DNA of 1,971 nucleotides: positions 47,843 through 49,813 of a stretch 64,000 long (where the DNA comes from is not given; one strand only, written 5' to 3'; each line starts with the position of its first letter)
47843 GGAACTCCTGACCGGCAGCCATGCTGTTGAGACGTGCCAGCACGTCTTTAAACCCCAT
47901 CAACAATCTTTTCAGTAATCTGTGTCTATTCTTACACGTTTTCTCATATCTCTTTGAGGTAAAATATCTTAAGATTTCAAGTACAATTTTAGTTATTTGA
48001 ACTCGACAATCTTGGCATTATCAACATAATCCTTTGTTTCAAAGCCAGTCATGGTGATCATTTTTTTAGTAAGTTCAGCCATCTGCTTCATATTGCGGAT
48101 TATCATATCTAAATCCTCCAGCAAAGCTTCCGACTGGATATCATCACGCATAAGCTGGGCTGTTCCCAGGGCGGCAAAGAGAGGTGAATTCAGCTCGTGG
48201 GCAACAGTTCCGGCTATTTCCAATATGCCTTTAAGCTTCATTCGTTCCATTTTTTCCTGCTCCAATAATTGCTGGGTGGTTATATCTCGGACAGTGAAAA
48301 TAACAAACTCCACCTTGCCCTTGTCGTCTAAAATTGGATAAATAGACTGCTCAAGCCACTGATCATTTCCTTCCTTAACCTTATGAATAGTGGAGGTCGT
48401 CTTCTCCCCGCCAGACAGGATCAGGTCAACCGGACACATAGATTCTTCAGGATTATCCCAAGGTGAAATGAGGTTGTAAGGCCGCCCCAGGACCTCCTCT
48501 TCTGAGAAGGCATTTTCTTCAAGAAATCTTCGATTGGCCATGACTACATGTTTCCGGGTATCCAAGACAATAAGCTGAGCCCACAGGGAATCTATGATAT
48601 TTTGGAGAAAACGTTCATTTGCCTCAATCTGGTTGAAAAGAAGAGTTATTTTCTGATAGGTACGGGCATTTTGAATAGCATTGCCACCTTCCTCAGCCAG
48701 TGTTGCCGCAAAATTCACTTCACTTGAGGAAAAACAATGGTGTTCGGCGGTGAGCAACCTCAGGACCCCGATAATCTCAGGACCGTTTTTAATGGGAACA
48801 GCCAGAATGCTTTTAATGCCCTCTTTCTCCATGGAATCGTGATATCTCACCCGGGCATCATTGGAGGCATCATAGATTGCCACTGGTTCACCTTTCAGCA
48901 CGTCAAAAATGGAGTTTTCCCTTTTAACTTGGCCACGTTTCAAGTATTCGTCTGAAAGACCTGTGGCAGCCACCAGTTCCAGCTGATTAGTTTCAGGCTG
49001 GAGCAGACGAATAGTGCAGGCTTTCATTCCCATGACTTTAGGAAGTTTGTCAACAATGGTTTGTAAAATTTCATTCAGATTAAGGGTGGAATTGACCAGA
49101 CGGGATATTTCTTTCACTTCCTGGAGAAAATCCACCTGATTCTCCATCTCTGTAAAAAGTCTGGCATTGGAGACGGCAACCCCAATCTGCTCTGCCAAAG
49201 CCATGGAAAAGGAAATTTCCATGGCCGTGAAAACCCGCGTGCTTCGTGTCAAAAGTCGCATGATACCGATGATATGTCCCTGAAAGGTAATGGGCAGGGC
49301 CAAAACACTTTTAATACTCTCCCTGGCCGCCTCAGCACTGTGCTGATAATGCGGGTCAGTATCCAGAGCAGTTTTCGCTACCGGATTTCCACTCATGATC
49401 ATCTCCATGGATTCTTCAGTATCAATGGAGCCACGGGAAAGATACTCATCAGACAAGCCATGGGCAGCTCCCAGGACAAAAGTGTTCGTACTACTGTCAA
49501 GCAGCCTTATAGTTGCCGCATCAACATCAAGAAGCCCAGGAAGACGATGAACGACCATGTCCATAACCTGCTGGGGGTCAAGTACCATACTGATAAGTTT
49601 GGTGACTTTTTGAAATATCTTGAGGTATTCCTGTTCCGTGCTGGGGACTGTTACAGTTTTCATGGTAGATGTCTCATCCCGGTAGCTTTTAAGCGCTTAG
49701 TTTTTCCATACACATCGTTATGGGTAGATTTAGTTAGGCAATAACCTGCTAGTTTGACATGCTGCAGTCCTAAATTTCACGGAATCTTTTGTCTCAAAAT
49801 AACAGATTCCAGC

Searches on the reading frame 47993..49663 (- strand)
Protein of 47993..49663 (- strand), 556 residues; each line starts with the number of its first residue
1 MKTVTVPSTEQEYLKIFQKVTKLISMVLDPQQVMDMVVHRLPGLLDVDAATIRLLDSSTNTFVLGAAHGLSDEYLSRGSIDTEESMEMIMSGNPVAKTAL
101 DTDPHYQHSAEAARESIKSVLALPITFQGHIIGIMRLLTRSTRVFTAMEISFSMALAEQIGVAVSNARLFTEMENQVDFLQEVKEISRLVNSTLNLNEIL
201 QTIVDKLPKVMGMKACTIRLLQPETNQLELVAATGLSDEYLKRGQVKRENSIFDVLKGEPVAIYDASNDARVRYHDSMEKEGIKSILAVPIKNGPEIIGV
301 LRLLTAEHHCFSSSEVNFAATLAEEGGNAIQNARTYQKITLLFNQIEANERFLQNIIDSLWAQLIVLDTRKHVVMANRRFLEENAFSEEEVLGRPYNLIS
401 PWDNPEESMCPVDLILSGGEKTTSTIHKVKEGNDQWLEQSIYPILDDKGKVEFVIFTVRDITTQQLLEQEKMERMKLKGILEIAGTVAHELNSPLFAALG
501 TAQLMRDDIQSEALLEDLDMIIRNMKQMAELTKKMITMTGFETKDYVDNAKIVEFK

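Call 6: search_protein_families(library=ncbifam, proteins=[window:47993-49663:-], max_evalue=0.001)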
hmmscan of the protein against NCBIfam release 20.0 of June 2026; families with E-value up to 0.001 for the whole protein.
window:47993-49663:- (556 aa): 26 families (the best 25 are shown)
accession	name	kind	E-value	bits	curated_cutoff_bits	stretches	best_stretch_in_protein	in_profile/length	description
NF008283.0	PRK11061.1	equivalog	1.5e-25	89.6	583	2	180-334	2-158/748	phosphoenolpyruvate--protein phosphotransferase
TIGR01817.1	nifA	equivalog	4.2e-17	62.1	528.85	1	180-338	4-164/534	nif-specific transcriptional activator NifA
NF008468.0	PRK11360.1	equivalog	1.9e-14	53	646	1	337-537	254-453/616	two-component system sensor histidine kinase AtoS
TIGR00229.1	sensory_box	domain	7.5e-14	51.9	22.9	1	348-470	2-125/126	PAS domain S-box protein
NF011958.0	PRK15429.1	equivalog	1.4e-12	47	830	2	185-353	192-367/692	formate hydrogenlyase transcriptional activator FlhA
NF046044.1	PnpS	equivalog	1.5e-10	40.7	400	1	338-547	42-239/390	two-component system histidine kinase PnpS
NF053781.1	cdiGMPphdstlr2612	equivalog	9.6e-09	33.4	1600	1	173-341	267-439/1268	Tlr1612 family c-di-GMP phosphodiesterase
NF010076.0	PRK13557.1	subfamily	1.1e-08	33.9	631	1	366-537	45-218/540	histidine kinase famiy protein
NF008467.0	PRK11359.1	equivalog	1.2e-08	33.4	857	1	350-469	135-256/800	oxygen-sensing cyclic-di-GMP phosphodiesterase DosP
NF008293.1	PRK11073.1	equivalog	1.9e-08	33.9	240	1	351-536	7-186/349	nitrogen regulation protein NR(II)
NF052574.1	HisKinEspCMyxo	equivalog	8e-08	30.9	1200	1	369-530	306-468/785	serine histidine kinase EspC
NF047497.1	HK_LIC_12097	equivalog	8.8e-08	31.2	500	1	344-542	4-215/367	LIC_12097 family sensor histidine kinase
NF052306.1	BluLightHisKinLov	equivalog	1.3e-07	30.8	450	1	366-478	37-154/334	blue-light-activated histidine kinase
NF046020.1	HisKinCckABruc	equivalog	1.7e-07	29.6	1000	1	434-537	432-538/868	cell cycle histidine kinase CckA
NF003451.0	PRK05022.1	equivalog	4.2e-07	29.1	476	0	18-184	10-179/512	nitric oxide reductase transcriptional regulator NorR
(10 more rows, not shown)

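Call 22: search_protein_families(library=pfam, proteins=[window:47993-49663:-], max_evalue=0.001)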
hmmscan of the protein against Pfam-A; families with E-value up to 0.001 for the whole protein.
window:47993-49663:- (556 aa): 8 families
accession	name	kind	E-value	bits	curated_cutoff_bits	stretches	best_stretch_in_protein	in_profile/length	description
PF13185.12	GAF_2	-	4.6e-29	101.8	28.6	2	194-331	2-136/136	GAF domain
PF01590.32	GAF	-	1.9e-27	96.8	22.4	2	195-330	1-133/133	GAF domain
PF13492.12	GAF_3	-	1.5e-20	74.3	27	2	29-166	1-129/129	GAF domain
PF08448.16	PAS_4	-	1.5e-13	51.4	23.1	1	359-464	3-108/110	PAS fold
PF13426.13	PAS_9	-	8.4e-10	39.3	27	1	365-462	4-102/103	PAS domain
PF00512.31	HisKA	-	2.3e-08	34.4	26.9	1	483-538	5-60/66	His Kinase A (phospho-acceptor) domain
PF00989.32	PAS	-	1.2e-06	29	22.6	1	352-461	2-113/113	PAS fold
PF15714.11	SpoVT_C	-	0.00036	21.1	27.5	0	85-158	48-121/128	Stage V sporulation protein T C-terminal, transcription factor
